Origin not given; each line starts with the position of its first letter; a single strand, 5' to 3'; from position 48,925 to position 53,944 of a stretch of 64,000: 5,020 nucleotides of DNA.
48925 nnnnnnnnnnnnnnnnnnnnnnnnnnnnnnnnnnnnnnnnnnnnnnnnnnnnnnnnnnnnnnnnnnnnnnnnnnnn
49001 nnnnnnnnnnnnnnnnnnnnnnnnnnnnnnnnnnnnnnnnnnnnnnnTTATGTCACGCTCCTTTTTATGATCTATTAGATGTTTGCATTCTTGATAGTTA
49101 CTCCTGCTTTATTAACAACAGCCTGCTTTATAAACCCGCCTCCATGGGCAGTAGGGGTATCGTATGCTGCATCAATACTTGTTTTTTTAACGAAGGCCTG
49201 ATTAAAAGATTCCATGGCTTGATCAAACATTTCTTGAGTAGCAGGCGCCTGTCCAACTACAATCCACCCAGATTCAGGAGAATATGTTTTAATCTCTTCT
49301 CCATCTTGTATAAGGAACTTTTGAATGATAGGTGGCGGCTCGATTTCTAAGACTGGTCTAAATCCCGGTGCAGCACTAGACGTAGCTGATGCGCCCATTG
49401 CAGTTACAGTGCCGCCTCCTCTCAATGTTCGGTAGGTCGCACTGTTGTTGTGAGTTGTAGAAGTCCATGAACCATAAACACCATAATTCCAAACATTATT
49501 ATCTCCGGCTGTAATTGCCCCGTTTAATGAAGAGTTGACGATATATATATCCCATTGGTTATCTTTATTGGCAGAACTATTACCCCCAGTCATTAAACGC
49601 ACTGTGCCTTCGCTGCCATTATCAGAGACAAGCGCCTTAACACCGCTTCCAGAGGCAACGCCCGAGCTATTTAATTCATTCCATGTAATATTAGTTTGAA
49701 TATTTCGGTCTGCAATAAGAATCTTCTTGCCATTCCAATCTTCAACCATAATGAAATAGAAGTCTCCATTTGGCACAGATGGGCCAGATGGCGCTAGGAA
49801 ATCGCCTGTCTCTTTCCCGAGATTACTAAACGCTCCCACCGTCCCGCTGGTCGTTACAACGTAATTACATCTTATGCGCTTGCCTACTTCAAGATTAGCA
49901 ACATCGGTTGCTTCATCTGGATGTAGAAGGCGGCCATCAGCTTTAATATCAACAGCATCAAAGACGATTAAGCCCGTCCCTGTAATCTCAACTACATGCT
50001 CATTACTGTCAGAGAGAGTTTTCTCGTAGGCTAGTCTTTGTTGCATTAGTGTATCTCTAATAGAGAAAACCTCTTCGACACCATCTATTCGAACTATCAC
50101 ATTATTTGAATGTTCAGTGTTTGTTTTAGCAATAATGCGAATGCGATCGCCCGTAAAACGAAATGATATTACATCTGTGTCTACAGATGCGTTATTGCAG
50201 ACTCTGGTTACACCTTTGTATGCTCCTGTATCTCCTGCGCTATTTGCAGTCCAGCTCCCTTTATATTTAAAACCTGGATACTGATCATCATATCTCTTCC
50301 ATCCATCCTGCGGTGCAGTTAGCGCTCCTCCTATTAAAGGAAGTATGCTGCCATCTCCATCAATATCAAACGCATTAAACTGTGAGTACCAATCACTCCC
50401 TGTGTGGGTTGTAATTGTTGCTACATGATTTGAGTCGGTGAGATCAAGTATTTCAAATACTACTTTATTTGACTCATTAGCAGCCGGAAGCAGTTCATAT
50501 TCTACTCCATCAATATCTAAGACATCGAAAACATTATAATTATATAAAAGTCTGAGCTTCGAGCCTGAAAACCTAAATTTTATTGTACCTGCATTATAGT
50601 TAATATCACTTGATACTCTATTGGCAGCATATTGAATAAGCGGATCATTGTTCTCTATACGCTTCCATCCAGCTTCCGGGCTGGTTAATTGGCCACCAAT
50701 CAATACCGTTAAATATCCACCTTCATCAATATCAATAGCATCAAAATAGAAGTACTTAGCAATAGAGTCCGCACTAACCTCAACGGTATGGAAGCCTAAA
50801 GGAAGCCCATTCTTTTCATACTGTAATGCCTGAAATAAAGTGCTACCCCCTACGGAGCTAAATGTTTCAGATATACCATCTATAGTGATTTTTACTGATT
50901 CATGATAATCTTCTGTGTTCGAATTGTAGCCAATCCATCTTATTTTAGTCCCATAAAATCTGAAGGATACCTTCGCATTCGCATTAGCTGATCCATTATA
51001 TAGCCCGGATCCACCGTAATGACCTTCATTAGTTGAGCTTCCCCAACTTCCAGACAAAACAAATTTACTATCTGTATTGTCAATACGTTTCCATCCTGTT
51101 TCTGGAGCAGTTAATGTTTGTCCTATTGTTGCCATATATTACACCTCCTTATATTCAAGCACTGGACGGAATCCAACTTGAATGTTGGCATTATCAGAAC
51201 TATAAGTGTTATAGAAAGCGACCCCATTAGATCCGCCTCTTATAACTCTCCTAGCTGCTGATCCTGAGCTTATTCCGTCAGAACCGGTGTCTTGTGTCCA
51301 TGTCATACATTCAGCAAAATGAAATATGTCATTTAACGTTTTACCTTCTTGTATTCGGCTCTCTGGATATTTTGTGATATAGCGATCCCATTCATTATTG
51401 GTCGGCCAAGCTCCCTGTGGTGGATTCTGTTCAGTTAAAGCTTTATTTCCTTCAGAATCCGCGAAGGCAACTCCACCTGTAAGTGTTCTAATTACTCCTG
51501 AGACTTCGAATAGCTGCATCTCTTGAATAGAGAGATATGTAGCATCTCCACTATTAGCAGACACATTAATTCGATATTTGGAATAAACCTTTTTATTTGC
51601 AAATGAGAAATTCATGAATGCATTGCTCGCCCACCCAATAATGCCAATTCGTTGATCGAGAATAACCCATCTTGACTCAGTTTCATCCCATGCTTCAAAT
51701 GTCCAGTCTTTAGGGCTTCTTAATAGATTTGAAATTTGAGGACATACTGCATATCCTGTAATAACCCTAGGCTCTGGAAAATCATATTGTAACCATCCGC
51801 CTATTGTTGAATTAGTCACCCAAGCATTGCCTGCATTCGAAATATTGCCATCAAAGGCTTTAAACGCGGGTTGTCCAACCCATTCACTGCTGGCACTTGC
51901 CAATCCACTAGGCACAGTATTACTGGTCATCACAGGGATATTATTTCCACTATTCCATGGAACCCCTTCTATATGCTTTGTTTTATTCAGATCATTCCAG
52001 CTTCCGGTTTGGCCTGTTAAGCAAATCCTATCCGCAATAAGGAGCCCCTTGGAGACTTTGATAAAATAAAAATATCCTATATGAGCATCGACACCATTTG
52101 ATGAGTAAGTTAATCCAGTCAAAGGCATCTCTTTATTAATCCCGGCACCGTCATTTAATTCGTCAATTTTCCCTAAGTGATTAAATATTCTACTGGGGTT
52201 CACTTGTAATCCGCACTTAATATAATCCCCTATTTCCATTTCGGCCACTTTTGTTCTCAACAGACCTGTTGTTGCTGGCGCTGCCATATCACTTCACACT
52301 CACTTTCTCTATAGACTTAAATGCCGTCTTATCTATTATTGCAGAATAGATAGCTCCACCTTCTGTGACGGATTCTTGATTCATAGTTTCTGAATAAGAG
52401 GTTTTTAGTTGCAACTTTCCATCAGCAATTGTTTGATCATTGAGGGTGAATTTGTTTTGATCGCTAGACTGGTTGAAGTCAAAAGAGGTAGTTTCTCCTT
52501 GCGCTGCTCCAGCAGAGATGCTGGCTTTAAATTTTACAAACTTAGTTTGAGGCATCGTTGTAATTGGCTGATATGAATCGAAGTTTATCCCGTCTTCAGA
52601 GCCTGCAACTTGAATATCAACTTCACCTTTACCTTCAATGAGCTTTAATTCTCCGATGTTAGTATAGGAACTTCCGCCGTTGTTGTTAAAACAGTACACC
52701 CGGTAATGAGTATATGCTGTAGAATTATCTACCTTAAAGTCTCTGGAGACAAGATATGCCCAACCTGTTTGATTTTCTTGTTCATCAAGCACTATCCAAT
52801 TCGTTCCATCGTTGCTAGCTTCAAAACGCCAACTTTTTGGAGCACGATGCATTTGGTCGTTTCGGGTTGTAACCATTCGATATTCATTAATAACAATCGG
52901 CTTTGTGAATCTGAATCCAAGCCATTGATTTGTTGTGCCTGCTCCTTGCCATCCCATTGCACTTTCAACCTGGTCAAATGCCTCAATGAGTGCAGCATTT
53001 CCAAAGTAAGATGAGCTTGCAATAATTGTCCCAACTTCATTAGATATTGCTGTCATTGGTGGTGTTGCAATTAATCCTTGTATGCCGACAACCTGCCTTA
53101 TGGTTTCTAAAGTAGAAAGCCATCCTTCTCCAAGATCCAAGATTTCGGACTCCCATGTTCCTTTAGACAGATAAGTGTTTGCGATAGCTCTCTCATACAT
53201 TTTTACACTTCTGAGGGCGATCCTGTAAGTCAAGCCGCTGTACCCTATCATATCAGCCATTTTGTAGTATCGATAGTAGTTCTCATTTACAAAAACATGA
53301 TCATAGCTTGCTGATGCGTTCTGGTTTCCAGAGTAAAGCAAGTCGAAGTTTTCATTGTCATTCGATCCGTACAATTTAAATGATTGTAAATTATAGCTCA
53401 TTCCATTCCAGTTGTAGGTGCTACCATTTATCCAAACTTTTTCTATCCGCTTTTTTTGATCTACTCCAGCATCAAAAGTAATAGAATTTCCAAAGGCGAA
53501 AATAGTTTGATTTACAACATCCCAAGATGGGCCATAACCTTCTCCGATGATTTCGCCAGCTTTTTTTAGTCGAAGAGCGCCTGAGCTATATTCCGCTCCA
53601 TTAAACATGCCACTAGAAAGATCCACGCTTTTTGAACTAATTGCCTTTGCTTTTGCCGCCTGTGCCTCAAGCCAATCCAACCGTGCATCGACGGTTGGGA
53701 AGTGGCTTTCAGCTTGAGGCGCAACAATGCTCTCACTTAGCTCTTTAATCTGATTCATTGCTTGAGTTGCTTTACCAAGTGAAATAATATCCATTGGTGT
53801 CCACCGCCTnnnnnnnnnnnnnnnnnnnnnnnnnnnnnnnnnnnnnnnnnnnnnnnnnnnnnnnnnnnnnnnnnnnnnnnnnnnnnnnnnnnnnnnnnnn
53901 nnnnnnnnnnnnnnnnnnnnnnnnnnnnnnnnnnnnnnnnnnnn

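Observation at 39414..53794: Fourteen-kb arsenal of interleaved paralogous fibre-like genes built on RCC1 beta-propellers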

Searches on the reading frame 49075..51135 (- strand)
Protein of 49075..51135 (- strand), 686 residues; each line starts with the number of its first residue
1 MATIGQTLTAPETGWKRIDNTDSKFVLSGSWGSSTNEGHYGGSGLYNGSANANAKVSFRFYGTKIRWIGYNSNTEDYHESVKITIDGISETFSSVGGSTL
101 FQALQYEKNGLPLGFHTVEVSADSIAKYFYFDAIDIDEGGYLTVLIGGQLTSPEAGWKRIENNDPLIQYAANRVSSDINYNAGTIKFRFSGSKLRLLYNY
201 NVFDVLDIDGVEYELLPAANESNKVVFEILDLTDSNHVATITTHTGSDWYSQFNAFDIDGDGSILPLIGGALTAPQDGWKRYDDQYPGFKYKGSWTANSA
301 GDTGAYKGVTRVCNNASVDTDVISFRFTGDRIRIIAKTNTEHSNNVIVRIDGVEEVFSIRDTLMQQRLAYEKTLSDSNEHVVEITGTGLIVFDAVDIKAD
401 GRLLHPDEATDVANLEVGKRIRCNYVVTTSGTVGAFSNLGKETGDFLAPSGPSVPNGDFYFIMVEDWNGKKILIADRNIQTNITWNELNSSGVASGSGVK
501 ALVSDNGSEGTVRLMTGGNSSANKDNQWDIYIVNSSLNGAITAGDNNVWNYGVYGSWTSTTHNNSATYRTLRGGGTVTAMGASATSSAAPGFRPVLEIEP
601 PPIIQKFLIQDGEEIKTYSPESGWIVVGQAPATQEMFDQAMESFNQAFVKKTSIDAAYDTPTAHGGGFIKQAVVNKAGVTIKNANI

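Call 3: search_protein_families(library=pfam, proteins=[window:49075-51135:-], max_evalue=0.01)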
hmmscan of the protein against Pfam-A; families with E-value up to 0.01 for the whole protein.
window:49075-51135:- (686 aa): 1 family
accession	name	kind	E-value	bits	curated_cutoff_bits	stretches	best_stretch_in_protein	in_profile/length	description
PF17996.7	CE2_N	-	1e-10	42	27.9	1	178-266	15-106/108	Carbohydrate esterase 2 N-terminal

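Call 8: search_protein_families(library=phrogs, proteins=[window:49075-51135:-], max_evalue=0.001)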
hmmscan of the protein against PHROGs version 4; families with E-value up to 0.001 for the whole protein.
window:49075-51135:- (686 aa): 3 families
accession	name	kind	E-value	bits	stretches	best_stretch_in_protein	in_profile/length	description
phrog_10059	-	unknown function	1.3e-74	252.1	3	2-143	37-180/345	-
phrog_11984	-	unknown function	2.1e-66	225.9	3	182-405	68-299/657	-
phrog_30895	-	unknown function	1.7e-15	58.2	2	440-525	52-138/253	-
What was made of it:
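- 49075..51135 (-): g03 (686 aa). Three CE2_N-like beta-sandwich repeats, a GFRPVLE domain, 'link', then a short tail. It looks like the front part of the single type-C gene of relatives. PF17996 E 1e-10 (call 3). phrog_10059 and phrog_11984 with 3 stretches each (call 8).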

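Call 58: search_protein_families(library=ncbifam, proteins=[window:49075-51135:-], max_evalue=0.01)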
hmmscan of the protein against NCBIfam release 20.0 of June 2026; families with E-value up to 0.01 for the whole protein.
window:49075-51135:- (686 aa): 0 families

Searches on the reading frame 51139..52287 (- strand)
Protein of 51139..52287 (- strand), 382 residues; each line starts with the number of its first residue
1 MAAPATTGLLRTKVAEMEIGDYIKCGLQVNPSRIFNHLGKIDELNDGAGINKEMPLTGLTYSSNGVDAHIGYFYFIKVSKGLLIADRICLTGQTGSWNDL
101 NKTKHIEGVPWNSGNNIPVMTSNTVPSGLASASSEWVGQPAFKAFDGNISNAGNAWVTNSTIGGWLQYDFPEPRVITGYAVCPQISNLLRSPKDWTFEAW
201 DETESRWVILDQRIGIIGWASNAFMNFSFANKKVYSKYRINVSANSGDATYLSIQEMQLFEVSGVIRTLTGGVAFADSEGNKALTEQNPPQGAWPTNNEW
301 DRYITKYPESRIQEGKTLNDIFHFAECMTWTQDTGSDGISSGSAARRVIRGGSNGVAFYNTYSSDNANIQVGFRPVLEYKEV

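Call 3: search_protein_families(library=pfam, proteins=[window:51139-52287:-], max_evalue=0.01)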
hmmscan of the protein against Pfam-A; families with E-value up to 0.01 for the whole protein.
window:51139-52287:- (382 aa): 2 families
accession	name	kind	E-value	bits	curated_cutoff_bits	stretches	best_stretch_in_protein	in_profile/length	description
PF00754.31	F5_F8_type_C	-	2.4e-05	24.9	28.2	1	131-254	3-124/127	F5/8 type C domain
PF22633.2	F5_F8_type_C_2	-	0.00048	21.1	27.8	1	143-208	1-63/91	NedA-like, galactose-binding domain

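Call 8: search_protein_families(library=phrogs, proteins=[window:51139-52287:-], max_evalue=0.001)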
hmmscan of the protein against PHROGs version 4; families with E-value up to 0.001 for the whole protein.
window:51139-52287:- (382 aa): 7 families
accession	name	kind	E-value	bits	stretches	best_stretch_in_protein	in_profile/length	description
phrog_30895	-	unknown function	1.1e-40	140.8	2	257-381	116-249/253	-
phrog_17517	-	tail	1e-31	110.8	1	115-260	14-157/227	tail protein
phrog_38477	-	unknown function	9.8e-22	77.9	1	112-262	98-259/674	-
phrog_10667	-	unknown function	1.2e-21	77.9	1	111-251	173-315/718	-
phrog_16348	-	unknown function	2.2e-18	67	1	115-260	430-579/818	-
phrog_33548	-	unknown function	5.8e-08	32.4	1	100-262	163-328/721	-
phrog_36643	-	unknown function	2.4e-06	27.6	0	292-378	86-182/575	-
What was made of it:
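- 51139..52287 (-): g02 (382 aa), type B. 'GFRPVLE' domain with a discoidin domain inserted at residues 113-272. phrog_30895 E 1e-40 (call 8).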

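Call 58: search_protein_families(library=ncbifam, proteins=[window:51139-52287:-], max_evalue=0.01)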
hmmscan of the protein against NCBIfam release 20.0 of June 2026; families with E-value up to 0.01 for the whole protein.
window:51139-52287:- (382 aa): 0 families

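Call 60: search_solved_structures(query=window:51139-52287:-, max_evalue=1)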
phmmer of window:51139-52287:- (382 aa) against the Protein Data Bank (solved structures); distinct sequences matched with E-value up to 1: 0.

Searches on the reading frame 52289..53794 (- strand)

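Call 3: search_protein_families(library=pfam, proteins=[window:52289-53794:-], max_evalue=0.01)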
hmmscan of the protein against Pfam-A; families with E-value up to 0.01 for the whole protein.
window:52289-53794:- (501 aa): 2 families
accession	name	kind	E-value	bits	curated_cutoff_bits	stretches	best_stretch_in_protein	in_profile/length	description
PF00754.31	F5_F8_type_C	-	3.2e-11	43.9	28.2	1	257-383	2-127/127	F5/8 type C domain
PF22633.2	F5_F8_type_C_2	-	6.7e-08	33.5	27.8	1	281-352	11-80/91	NedA-like, galactose-binding domain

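Call 8: search_protein_families(library=phrogs, proteins=[window:52289-53794:-], max_evalue=0.001)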
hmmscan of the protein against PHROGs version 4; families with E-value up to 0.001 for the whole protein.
window:52289-53794:- (501 aa): 9 families
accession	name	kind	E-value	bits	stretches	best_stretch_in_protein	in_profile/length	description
phrog_17517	-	tail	4.2e-32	112.1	1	244-432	16-182/227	tail protein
phrog_34867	-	unknown function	7.8e-22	78.7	1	1-84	1-84/112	-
phrog_16348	-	unknown function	4e-21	76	1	198-435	394-625/818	-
phrog_38477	-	unknown function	1.2e-18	67.7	1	210-387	71-258/674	-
phrog_10667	-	unknown function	7.9e-15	55.3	1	138-376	84-314/718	-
phrog_22575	-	unknown function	3.8e-10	40.2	1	392-500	296-407/408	-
phrog_33548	-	unknown function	4.7e-10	39.3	1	245-389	180-329/721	-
phrog_10304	-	head and packaging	1.2e-06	29.2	1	255-346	109-204/213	virion structural protein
phrog_15809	-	unknown function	0.00027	21.1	1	439-499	135-194/362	-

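Call 58: search_protein_families(library=ncbifam, proteins=[window:52289-53794:-], max_evalue=0.01)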
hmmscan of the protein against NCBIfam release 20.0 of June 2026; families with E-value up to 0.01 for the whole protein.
window:52289-53794:- (501 aa): 0 families
